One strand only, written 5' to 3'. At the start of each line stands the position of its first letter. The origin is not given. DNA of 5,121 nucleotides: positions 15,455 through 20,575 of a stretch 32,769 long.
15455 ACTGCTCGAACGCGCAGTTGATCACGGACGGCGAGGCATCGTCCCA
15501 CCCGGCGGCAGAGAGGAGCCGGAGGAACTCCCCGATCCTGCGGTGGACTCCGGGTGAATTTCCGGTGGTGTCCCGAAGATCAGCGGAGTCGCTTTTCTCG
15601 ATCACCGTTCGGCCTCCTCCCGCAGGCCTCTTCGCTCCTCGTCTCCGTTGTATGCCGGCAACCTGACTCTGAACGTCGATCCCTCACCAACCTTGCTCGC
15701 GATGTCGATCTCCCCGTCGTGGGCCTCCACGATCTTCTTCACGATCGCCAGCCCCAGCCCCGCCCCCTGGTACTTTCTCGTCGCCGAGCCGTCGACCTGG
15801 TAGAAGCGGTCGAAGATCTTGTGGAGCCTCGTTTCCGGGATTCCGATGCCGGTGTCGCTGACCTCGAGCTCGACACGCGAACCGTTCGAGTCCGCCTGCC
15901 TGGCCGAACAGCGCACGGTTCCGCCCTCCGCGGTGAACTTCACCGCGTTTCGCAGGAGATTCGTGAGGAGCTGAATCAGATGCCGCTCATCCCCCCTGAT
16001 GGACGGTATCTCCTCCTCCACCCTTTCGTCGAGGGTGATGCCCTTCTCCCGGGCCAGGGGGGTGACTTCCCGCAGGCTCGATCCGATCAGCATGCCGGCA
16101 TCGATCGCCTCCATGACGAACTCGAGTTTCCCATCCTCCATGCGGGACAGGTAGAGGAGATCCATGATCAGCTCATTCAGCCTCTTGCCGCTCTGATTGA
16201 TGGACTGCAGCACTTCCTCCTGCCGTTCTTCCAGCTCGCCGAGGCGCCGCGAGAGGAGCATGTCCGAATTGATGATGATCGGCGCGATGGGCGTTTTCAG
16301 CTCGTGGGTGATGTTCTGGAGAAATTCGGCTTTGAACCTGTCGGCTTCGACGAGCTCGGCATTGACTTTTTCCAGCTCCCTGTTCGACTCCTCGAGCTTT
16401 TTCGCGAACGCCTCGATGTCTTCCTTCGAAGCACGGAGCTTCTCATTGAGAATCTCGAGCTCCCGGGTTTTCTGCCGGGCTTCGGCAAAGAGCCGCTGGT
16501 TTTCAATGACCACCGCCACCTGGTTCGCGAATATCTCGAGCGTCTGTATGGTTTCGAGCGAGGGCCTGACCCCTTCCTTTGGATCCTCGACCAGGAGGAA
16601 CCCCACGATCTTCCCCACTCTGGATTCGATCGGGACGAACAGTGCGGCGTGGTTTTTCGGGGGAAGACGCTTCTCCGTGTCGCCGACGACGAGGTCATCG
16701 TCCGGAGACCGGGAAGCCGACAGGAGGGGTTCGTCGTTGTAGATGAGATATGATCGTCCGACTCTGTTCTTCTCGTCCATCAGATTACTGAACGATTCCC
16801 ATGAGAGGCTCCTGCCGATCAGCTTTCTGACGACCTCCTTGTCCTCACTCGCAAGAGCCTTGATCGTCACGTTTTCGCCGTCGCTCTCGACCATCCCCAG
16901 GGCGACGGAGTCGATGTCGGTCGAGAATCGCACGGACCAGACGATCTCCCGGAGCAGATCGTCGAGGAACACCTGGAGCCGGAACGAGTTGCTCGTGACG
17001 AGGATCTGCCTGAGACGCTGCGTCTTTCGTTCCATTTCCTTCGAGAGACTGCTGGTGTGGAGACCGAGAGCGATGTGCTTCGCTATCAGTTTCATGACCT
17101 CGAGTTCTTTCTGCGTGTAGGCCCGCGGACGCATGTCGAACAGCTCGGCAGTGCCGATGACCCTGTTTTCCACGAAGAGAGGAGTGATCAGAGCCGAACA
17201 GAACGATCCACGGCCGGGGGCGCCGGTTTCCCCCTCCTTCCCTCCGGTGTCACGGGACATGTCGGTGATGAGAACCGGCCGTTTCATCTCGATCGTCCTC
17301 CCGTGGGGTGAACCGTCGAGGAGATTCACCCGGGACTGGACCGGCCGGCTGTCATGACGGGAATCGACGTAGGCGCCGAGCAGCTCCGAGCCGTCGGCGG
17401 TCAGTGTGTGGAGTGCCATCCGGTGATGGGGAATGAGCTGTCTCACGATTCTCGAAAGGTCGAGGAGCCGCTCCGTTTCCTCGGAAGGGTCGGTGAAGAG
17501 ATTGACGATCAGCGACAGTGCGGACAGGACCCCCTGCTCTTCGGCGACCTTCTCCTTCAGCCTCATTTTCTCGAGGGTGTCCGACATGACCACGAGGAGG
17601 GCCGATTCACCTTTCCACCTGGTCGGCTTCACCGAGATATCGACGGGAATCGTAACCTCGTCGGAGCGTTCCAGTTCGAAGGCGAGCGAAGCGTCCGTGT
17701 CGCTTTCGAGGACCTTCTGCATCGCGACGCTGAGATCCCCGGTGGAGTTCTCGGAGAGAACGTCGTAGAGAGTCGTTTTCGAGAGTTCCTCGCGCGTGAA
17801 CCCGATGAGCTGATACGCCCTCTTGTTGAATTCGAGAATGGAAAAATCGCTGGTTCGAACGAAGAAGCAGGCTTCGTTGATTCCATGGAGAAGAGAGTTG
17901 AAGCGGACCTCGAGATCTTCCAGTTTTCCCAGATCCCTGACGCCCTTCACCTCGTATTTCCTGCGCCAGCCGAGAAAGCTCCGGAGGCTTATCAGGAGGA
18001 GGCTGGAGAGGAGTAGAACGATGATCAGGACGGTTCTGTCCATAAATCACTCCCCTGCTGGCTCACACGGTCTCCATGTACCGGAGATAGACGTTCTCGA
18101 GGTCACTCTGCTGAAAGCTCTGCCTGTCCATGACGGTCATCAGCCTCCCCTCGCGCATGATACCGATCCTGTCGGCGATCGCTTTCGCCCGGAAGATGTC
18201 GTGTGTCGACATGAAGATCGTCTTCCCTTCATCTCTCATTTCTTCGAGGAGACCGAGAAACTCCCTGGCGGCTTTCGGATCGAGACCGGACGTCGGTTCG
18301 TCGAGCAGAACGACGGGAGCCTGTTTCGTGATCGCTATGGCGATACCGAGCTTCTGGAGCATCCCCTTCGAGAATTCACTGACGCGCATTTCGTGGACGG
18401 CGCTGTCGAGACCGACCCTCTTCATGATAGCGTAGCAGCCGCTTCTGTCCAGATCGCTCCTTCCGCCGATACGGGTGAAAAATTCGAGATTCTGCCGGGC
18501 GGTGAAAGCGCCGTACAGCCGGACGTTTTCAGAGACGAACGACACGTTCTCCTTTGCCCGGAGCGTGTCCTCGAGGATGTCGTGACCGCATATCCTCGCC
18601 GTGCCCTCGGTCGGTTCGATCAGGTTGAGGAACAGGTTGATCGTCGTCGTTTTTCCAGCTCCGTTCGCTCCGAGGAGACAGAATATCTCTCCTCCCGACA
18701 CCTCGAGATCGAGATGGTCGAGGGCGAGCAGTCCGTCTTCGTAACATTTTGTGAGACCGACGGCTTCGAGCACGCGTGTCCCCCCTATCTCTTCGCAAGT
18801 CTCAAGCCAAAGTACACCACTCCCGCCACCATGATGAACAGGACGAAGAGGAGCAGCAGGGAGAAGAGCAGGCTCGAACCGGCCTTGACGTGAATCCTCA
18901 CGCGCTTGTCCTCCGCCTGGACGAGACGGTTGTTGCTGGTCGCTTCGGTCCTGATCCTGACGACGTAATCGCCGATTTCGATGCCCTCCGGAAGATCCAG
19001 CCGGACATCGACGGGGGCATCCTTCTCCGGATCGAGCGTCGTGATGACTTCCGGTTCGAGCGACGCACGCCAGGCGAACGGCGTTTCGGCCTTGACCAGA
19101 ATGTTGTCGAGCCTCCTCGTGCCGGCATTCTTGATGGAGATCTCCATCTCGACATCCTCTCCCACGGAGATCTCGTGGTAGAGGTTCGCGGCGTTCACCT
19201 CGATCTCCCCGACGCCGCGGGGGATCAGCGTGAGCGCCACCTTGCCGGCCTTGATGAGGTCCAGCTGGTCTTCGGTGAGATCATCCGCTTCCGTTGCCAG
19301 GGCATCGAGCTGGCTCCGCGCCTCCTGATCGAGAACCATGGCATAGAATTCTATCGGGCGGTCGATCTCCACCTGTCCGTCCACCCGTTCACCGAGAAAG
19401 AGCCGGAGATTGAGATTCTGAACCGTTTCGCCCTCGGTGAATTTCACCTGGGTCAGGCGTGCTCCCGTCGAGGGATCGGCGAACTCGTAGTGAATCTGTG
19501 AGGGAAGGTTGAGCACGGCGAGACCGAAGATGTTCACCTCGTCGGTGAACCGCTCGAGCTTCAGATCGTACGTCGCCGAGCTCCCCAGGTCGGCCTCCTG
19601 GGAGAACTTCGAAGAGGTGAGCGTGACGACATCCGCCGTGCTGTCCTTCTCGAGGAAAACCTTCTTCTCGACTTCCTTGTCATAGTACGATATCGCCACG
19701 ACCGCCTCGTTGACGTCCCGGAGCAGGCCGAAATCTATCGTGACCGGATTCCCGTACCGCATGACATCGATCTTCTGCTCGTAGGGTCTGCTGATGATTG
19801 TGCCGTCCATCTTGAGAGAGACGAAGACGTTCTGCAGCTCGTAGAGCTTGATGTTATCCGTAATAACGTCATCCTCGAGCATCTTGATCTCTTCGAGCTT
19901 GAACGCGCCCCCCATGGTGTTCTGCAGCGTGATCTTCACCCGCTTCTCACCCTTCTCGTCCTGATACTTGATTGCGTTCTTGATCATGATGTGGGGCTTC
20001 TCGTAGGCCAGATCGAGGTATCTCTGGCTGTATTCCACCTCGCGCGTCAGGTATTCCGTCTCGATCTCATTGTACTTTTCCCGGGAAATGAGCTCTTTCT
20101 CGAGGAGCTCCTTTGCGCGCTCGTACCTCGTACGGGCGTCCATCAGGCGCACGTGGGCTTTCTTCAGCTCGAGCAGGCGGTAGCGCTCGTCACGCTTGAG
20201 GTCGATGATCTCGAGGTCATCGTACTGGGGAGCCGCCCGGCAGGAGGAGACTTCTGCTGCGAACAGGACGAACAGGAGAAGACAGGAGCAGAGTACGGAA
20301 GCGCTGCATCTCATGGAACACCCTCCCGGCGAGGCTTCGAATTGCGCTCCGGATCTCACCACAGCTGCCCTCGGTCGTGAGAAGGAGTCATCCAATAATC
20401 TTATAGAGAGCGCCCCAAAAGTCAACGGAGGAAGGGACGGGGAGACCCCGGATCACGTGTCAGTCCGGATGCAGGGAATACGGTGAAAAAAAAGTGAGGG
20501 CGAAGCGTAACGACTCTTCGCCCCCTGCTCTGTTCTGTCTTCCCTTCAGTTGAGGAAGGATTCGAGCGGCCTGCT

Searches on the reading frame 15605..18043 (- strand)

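Call 19: search_protein_families(library=pfam, proteins=[window:15605-18043:-], max_evalue=0.0001)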
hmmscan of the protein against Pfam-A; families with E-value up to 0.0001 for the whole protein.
window:15605-18043:- (813 aa): 8 families
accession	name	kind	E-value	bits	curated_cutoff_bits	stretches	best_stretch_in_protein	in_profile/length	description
PF02518.31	HATPase_c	-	4.4e-33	114.5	26.4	1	684-797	1-109/111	Histidine kinase-, DNA gyrase B-, and HSP90-like ATPase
PF13185.12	GAF_2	-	6.3e-21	75.4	28.6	2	211-328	25-135/136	GAF domain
PF00512.31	HisKA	-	2.1e-16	60.2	26.9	1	571-638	2-66/66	His Kinase A (phospho-acceptor) domain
PF01590.32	GAF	-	2.7e-16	60.8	22.4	2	196-327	9-132/133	GAF domain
PF13492.12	GAF_3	-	1.1e-08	36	27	0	272-328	75-127/129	GAF domain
PF13426.13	PAS_9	-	3.1e-08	34.3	27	1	59-155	3-100/103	PAS domain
PF08448.16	PAS_4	-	1e-07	32.6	23.1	1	57-157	6-106/110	PAS fold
PF00989.32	PAS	-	1.4e-07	31.9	22.6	1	48-155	3-112/113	PAS fold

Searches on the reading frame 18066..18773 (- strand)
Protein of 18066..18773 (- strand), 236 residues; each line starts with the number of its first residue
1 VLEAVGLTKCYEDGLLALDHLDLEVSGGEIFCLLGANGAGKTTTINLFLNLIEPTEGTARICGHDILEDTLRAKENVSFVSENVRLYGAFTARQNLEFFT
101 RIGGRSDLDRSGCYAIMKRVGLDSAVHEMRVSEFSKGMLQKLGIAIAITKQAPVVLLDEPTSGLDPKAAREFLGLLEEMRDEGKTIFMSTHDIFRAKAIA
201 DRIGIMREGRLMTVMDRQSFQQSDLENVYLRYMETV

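Call 19: search_protein_families(library=pfam, proteins=[window:18066-18773:-], max_evalue=0.0001)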
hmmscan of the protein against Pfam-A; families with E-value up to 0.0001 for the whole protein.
window:18066-18773:- (236 aa): 2 families
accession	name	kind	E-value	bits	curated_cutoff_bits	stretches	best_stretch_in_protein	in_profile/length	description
PF00005.33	ABC_tran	-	6.6e-27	95.2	25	1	18-162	1-137/137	ABC transporter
PF13304.12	AAA_21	-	6.4e-18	66.3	27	1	127-193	231-300/304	AAA domain, putative AbiEii toxin, Type IV TA system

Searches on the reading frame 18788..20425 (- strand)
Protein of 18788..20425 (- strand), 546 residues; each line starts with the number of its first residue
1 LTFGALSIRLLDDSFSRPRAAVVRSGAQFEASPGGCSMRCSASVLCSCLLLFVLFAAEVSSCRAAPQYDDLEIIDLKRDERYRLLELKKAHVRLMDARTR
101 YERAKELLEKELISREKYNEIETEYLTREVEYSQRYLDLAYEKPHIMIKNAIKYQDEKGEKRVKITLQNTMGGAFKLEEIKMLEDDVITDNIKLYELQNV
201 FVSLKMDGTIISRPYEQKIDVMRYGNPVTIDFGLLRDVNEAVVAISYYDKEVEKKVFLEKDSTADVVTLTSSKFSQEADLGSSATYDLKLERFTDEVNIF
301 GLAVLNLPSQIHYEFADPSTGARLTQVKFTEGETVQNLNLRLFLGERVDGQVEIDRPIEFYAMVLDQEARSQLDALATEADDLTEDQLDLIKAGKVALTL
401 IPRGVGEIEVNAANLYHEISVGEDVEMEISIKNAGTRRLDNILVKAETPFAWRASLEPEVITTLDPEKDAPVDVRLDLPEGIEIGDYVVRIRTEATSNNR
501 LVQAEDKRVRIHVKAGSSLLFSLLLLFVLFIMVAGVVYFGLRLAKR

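Call 19: search_protein_families(library=pfam, proteins=[window:18788-20425:-], max_evalue=0.0001)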
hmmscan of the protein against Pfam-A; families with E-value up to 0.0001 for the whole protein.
window:18788-20425:- (546 aa): 1 family
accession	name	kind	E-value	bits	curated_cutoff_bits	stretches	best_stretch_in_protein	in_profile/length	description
PF10633.15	NPCBM_assoc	-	4.5e-11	43.2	24.4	1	421-492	3-74/78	NPCBM-associated, NEW3 domain of alpha-galactosidase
